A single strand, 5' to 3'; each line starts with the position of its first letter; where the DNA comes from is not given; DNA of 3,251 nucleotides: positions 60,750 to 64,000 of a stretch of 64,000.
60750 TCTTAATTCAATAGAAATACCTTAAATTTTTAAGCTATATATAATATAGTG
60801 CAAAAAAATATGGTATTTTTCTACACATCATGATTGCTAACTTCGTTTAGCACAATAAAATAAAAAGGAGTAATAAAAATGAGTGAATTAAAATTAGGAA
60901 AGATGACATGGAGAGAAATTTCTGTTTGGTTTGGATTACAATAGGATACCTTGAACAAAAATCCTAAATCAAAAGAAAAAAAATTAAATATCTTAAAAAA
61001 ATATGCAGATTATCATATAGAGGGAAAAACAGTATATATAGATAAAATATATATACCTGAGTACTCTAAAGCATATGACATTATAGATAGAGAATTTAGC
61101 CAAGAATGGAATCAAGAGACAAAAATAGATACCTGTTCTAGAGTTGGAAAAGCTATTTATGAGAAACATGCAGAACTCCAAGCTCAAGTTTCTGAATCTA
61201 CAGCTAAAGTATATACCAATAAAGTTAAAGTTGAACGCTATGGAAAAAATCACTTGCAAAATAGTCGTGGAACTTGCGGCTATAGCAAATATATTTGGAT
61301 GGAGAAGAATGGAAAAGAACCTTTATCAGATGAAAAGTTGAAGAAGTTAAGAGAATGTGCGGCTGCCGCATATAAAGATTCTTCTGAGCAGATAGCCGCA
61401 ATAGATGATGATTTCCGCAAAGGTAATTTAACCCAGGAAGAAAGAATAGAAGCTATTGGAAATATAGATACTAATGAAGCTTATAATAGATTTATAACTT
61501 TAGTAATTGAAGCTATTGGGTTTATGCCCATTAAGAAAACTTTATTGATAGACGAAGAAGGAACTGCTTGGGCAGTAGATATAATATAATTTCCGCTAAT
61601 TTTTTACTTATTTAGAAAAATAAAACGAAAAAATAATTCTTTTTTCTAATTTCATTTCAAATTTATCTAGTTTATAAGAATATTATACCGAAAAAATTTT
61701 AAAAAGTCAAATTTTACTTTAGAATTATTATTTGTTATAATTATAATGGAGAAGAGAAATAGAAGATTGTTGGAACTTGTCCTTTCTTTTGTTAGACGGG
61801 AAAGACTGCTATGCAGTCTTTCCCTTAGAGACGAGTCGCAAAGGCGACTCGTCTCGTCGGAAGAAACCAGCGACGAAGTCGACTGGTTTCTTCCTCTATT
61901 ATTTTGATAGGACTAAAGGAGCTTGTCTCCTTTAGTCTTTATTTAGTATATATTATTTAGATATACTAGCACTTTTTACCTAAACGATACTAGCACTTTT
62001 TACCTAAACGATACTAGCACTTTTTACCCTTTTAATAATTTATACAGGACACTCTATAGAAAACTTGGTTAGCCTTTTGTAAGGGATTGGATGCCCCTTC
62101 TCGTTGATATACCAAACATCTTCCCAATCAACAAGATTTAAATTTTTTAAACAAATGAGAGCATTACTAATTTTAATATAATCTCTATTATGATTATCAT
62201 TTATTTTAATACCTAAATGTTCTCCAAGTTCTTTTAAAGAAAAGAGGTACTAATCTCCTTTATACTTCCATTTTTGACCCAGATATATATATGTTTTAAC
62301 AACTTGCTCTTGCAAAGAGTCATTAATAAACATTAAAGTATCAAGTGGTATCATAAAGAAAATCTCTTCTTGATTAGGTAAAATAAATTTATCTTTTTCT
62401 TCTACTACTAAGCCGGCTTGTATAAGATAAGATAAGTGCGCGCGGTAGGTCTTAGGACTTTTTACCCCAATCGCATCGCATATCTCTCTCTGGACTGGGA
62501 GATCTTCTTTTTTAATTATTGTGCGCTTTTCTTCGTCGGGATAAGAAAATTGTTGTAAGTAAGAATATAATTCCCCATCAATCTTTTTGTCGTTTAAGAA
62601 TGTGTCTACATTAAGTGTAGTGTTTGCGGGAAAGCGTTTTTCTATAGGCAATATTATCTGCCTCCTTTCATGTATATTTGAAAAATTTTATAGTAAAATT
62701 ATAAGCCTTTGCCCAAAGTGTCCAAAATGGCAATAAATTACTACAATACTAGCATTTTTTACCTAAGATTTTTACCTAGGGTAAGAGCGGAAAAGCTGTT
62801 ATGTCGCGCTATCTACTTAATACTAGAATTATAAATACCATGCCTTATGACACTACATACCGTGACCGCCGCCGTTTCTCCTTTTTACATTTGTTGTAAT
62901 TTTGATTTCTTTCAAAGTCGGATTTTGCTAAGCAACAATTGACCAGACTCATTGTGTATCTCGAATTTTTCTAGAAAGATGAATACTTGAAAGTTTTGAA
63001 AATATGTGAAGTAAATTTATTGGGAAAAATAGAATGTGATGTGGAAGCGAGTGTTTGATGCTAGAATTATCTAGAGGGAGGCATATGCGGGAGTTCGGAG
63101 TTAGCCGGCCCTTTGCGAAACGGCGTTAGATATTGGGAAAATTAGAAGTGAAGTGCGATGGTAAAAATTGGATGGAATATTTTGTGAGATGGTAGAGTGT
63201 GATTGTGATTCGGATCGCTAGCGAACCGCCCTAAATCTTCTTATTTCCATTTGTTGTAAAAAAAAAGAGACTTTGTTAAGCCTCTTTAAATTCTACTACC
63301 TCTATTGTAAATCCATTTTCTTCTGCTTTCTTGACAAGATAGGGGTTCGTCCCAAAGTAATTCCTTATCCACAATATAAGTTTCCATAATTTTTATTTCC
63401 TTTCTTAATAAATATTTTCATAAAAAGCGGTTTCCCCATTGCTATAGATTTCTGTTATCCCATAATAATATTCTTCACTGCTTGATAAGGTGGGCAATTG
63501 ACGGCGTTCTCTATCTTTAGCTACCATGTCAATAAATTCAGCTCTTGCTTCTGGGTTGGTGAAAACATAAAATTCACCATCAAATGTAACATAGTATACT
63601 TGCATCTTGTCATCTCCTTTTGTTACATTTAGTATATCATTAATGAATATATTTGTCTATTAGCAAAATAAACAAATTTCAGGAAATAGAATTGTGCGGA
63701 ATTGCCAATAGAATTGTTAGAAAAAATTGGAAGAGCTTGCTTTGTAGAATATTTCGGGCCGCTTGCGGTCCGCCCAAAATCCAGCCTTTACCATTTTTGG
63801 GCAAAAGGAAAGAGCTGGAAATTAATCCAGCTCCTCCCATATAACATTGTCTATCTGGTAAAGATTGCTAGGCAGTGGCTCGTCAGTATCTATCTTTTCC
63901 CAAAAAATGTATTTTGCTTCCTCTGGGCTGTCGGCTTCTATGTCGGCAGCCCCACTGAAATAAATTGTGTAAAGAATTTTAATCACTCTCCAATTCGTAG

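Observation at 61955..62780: Iteron-like repeats flanking a winged-helix gene: candidate origin or operator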

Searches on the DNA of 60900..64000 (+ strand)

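Call 8: search_dna_similar(query=window:60900-64000:+, collection=phages, mode=distant, max_rows=20)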
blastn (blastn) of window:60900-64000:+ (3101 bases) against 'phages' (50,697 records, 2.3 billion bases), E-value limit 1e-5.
No match.

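Call 85: search_rna_families(source=window, start=61500, end=64000, threshold=evalue, max_evalue=1)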
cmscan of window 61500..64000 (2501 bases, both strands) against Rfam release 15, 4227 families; matches with E-value up to 1: 1.
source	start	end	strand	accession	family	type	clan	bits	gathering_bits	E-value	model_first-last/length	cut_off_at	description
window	61816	61867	-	RF03506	mir-587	Gene; miRNA;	-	23.4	80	0.07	1-74/74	no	mir-587 microRNA precursor family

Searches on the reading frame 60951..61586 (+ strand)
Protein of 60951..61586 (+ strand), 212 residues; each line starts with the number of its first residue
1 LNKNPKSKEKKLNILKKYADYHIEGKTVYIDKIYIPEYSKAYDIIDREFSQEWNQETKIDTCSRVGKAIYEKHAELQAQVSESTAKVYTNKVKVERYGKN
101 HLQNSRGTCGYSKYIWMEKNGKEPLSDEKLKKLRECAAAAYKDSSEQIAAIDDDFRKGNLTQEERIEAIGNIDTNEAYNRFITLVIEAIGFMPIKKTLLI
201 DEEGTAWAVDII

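Call 41: search_protein_families(library=phrogs, proteins=[window:60951-61586:+], max_evalue=0.001)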
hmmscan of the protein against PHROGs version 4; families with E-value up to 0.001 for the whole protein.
window:60951-61586:+ (212 aa): 0 families

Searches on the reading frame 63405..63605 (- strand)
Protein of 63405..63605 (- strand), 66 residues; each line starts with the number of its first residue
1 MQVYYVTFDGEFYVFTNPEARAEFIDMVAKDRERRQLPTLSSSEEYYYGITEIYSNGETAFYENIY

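Call 41: search_protein_families(library=phrogs, proteins=[window:63408-63605:-], max_evalue=0.001)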
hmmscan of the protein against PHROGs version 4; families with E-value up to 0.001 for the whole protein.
window:63408-63605:- (66 aa): 0 families

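Call 44: find_encoding_contigs(protein=window:63405-63605:-, flank=10000, max_places=4)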
Protein window:63405-63605:- (66 aa): 3 contigs read that carry it; 3 places shown.
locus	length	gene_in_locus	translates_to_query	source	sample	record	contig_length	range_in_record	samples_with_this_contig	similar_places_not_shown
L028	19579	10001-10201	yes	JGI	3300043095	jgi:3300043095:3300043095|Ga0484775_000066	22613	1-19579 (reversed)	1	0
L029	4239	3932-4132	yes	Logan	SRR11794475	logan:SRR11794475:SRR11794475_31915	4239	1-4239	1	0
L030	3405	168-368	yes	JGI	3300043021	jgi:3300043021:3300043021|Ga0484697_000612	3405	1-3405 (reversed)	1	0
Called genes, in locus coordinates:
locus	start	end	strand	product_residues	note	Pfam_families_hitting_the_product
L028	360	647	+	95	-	-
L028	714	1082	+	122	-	-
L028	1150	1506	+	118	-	-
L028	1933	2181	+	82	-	-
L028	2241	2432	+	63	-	-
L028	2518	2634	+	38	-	-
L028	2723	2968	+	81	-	-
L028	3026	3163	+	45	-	-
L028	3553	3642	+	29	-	-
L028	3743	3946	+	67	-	-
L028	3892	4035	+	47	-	-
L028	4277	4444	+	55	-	-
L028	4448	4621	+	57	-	-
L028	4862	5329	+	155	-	-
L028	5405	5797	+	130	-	-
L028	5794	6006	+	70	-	-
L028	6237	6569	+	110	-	PF27390:PM0253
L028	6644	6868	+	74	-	-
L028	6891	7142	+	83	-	-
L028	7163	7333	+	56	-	-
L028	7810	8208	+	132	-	-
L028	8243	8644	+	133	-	-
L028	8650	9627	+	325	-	-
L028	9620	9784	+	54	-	-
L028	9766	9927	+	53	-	-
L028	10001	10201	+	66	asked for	-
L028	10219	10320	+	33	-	-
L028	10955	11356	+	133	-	-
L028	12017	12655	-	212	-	-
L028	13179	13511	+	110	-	-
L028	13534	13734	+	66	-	-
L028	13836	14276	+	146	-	-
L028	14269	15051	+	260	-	-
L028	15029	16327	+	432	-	-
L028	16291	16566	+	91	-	-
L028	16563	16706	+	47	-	-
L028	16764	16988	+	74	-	-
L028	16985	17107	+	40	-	-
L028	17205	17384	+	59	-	-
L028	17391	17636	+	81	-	-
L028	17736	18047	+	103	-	-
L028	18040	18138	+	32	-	-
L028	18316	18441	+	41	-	-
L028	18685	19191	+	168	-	-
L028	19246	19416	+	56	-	-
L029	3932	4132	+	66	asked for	-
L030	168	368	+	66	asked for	-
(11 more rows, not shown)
